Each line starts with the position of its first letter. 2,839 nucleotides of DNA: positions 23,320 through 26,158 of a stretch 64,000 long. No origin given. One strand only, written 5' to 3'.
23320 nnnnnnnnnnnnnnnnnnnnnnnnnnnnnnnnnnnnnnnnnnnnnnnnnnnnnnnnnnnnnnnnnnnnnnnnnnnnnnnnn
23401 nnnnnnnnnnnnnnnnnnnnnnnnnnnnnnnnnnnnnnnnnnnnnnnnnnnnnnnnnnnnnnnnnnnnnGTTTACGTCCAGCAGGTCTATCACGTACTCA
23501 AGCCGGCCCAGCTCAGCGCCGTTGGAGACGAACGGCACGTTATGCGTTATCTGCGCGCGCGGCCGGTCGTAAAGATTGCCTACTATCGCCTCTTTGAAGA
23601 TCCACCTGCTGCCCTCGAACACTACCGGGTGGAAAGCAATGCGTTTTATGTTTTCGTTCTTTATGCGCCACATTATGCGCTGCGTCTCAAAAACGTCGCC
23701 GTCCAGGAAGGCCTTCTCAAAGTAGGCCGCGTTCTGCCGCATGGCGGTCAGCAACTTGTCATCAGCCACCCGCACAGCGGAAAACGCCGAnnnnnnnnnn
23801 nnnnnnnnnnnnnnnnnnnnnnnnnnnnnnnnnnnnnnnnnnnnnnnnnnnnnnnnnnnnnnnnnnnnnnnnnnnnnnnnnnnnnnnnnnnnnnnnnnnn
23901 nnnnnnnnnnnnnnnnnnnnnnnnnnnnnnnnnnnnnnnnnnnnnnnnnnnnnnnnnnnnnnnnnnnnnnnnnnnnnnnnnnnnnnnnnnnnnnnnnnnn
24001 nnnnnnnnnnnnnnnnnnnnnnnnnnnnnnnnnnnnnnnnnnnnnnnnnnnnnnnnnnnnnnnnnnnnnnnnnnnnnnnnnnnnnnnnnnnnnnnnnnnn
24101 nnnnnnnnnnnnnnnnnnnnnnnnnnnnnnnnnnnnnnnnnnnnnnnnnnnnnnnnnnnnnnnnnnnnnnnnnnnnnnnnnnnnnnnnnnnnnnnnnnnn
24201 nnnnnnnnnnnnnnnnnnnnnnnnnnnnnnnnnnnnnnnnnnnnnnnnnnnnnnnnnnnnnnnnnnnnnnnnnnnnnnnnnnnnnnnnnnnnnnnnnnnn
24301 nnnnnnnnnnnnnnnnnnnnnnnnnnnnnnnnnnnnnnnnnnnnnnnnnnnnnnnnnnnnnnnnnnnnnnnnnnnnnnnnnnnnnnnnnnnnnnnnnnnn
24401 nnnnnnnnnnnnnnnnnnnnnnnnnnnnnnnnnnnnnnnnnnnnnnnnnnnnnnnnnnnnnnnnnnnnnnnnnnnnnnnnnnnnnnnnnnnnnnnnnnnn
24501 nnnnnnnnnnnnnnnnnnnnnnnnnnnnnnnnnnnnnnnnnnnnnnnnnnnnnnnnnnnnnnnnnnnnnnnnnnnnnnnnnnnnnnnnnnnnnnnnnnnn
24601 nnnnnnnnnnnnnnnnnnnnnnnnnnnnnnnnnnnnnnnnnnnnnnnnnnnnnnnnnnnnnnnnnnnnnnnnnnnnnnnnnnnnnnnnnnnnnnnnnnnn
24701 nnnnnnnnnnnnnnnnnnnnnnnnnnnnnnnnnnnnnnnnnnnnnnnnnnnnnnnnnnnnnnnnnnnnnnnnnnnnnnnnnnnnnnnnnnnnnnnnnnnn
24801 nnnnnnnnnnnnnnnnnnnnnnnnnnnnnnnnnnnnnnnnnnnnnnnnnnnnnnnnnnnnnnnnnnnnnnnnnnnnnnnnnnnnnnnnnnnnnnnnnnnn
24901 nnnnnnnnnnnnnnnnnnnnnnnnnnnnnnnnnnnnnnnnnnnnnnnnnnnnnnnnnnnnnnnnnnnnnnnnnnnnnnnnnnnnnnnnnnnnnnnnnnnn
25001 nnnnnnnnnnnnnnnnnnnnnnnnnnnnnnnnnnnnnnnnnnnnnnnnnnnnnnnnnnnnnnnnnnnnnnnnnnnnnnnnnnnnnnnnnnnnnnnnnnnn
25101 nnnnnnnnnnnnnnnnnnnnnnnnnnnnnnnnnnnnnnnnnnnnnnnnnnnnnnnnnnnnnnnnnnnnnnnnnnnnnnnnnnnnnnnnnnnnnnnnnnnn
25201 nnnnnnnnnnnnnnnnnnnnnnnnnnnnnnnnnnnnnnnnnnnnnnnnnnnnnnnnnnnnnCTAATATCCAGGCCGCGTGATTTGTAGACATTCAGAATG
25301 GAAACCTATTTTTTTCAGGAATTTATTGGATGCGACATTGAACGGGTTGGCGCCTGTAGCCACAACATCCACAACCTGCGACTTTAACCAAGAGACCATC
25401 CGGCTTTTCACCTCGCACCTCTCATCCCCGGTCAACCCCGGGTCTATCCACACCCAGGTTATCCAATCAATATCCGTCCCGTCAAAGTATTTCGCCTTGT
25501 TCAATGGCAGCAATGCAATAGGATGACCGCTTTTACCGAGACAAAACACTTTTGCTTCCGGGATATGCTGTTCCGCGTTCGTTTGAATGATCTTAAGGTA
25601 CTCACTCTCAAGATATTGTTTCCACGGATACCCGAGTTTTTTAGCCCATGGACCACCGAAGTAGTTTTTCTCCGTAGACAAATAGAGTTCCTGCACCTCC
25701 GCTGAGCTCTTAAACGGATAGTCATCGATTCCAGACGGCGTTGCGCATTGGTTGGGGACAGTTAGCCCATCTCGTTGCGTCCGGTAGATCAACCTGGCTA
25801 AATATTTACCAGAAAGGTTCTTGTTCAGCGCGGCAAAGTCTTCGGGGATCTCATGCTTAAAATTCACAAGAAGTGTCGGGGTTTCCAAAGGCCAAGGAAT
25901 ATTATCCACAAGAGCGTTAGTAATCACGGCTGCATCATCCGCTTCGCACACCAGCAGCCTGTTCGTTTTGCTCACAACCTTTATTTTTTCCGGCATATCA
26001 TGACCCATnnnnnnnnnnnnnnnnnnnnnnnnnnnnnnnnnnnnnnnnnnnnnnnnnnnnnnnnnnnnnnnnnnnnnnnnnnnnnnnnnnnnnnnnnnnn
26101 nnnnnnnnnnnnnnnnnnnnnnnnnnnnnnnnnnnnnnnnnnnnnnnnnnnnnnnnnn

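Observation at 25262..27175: Cluster 3: epipeptide-like epimerase with a Sec-signal precursor and GNAT, fused to a sensor operon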

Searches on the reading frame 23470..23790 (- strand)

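Call 86: search_protein_families(library=pfam, proteins=[window:23470-23790:-], max_evalue=5)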
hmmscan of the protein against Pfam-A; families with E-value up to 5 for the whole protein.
window:23470-23790:- (107 aa): 1 family
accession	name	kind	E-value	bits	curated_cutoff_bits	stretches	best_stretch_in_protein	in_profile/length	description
PF21212.3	Dimerisation2-like_dom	-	0.013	16.3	27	1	49-77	5-33/72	Dimerisation2-like domain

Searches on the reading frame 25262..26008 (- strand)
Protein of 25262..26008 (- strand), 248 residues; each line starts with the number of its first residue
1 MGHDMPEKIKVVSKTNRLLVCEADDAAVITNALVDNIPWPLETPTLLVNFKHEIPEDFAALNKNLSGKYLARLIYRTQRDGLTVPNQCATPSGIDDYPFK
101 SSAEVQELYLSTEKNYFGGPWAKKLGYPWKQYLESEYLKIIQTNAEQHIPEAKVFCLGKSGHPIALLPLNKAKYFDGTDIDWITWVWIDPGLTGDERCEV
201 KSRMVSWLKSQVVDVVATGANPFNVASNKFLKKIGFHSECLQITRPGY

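Call 3: search_protein_families(library=pfam, proteins=[window:25262-26008:-], max_evalue=0.01)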
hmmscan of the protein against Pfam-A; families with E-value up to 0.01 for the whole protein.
window:25262-26008:- (248 aa): 0 families

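Call 4: search_protein_families(library=ncbifam, proteins=[window:25262-26008:-], max_evalue=0.01)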
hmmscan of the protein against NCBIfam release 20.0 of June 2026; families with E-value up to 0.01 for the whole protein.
window:25262-26008:- (248 aa): 0 families

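Call 37: search_solved_structures(query=A3, max_evalue=10, show_alignments=2)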
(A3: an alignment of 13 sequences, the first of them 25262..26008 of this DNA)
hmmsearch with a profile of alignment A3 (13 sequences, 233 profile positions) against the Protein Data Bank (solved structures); distinct sequences matched with E-value up to 10: 4.
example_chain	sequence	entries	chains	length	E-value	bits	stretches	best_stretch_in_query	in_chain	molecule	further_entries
3eo4_A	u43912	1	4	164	0.025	17.5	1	188-223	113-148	Uncharacterized protein MJ1062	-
8a9n_A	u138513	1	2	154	0.15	15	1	122-223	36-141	Acetyltransferase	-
1snl_A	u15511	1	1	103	0.67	12.9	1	88-137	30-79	Nucleobindin 1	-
7zal_AAA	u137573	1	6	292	1.2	12.1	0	26-44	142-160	Crov539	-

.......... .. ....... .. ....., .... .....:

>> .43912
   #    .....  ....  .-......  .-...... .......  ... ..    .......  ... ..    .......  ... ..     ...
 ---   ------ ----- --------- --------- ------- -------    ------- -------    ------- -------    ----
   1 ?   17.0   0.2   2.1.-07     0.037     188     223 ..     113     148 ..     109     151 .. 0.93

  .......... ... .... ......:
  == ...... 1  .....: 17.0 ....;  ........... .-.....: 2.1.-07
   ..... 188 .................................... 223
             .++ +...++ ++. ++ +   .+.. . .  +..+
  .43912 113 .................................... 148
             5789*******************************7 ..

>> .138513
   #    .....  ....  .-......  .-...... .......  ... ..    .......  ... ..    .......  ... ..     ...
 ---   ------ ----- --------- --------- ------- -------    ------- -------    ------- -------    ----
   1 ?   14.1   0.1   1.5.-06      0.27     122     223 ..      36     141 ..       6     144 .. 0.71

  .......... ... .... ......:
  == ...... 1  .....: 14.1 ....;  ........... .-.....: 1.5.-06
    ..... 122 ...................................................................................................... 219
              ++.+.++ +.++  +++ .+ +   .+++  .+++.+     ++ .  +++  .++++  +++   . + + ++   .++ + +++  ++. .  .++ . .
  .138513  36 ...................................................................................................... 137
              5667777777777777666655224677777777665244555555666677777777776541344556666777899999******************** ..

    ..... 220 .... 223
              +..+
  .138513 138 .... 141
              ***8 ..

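Call 38: search_protein_families(library=pfam, alignment_id=A3, max_evalue=1)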
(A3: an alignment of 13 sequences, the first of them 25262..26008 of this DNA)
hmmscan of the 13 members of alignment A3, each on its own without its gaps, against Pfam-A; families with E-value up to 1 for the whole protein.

A. member 1, window:25262-26008:- (248 aa): 0 families

B. families by the number of members that match (of 13 scanned): 4 families
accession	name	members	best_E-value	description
PF13302.13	Acetyltransf_3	5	0.00016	Acetyltransferase (GNAT) domain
PF00583.31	Acetyltransf_1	4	0.00097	Acetyltransferase (GNAT) family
PF08445.16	FR47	1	0.042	FR47-like protein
PF25792.1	BREX_BrxC_helical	1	0.12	BREX ATP-binding protein BrxC alpha helical domain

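Call 45: find_homologous_proteins(query=window:25262-26008:-, max_evalue=0.001)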
Query window:25262-26008:- (248 aa): 10 proteins with E <= 0.001 among 293 candidates.
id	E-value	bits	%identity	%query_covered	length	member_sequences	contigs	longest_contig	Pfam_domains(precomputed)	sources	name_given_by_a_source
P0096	1.0e-165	568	100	98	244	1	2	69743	-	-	-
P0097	5.6e-140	484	83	100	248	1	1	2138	-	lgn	-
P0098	3.4e-88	314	57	98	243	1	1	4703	-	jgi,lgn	jgi:hypothetical protein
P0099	5.9e-88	313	54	97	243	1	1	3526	-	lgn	-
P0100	6.5e-87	310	53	98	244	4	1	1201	-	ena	-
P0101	8.2e-87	309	53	97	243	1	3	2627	-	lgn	-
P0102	2.2e-81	292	52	98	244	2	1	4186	-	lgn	-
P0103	1.5e-80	289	52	98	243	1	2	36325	-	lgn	-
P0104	2.3e-80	288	51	98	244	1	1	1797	-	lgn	-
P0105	2.3e-75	272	51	96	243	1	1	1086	-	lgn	-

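Call 52: predict_structure(alignment_id=A5)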
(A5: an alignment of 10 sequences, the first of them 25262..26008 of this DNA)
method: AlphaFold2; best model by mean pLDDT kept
length: 248 residues; sequences in the alignment: 10
mean_pLDDT: 88.0   pTM: 0.84
mean pLDDT of the five models: 88.0, 87.5, 85.7, 85.2, 84.6
residues with pLDDT >= 90: 137; 70-90: 99; 50-70: 8; < 50: 4
segments of 3 or more residues with pLDDT < 50: 1-4
pLDDT, mean of each block of 10 residues (from residue 1): 59 91 94 91 93 90 85 95 84 88 90 81 79 82 86 93 93 91 88 91 96 94 88 94 82
secondary structure, 60 per line:
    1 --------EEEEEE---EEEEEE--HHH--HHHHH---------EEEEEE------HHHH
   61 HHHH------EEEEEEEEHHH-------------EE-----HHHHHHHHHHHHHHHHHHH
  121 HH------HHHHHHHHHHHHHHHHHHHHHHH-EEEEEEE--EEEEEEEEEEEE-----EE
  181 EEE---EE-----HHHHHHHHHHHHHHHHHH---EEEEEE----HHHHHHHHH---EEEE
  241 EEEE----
elements in order: E9-14 E18-23 H31-35 E45-50 H57-64 E71-78 H102-122 H129-151 E153-159 E162-173 E179-183 H194-211 E215-220 H225-233 E237-244

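Call 55: fold_search(model_id=the predicted structure, library=pdb)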
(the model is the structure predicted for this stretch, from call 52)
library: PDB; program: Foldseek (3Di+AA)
matches with E <= 10: 1071; with E <= 0.001: 177
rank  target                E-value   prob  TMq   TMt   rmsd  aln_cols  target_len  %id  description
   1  7wx5                  1.4e-07  1.00  0.45  0.41   7.8       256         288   11  a Legionella acetyltransferase effector VipF (released 2023-02-22)
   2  7wx7                  1.7e-07  1.00  0.43  0.39   7.8       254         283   11  complex of a legionella acetyltransferase VipF and COA/ACO (released 2023-02-22)
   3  3frm_C                1.8e-07  1.00  0.45  0.44   9.9       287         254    8  The crystal structure of a functionally unknown conserved protein from Staphylococcus epidermidis ATCC 12228. (released 2009-01-27)
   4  3frm_D                1.9e-07  1.00  0.44  0.44   9.3       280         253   10  The crystal structure of a functionally unknown conserved protein from Staphylococcus epidermidis ATCC 12228. (released 2009-01-27)
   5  3tt2                  2.2e-07  1.00  0.40  0.33  10.2       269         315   13  Crystal Structure of GCN5-related N-Acetyltransferase from Sphaerobacter thermophilus (released 2011-10-05)
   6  3frm_A                2.3e-07  1.00  0.44  0.44  10.1       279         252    8  The crystal structure of a functionally unknown conserved protein from Staphylococcus epidermidis ATCC 12228. (released 2009-01-27)
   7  7q3a_A                2.4e-07  1.00  0.47  0.36  11.0       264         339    8  Crystal structure of MAB_4324 a tandem repeat GNAT from Mycobacterium abscessus (released 2022-05-04)
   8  6wqb                  2.6e-07  1.00  0.42  0.37   8.3       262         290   10  Crystal structure of VipF from Legionella hackeliae in complex with acetyl-CoA (released 2021-11-10)
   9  6fz3_A                7.6e-07  1.00  0.35  0.25  11.7       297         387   10  Human N-myristoyltransferase (NMT1) with Myristoyl-CoA and inhibitor bound (released 2019-03-27)
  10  7wx6                  1.0e-06  1.00  0.43  0.40   6.0       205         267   12  A Legionella acetyltransferase VipF (released 2022-09-14)
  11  6pav_B                1.0e-06  1.00  0.36  0.26  11.8       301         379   10  Structure of Human NMT1 with products CoA and myristoyl-lysine peptide with acetylated N-terminus (released 2020-03-11)
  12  7owq_A                1.0e-06  1.00  0.33  0.23  13.3       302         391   10  HsNMT1 in complex with both MyrCoA and peptide N-Methylated-GNCFSKPR (released 2022-12-21)
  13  7owu_B                1.2e-06  1.00  0.36  0.25  11.9       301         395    9  HsNMT1 in complex with both CoA and Myr-ANCFSKPR peptide (released 2022-12-21)
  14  5o9s_A                1.4e-06  1.00  0.35  0.25  11.9       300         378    9  HsNMT1 in complex with CoA and Myristoylated-GKSNSKLK octapeptide (released 2018-06-27)
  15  6wqc                  1.5e-06  1.00  0.43  0.38   8.6       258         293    9  Crystal structure of VipF from Legionella hackeliae in complex with CoA (released 2021-11-10)
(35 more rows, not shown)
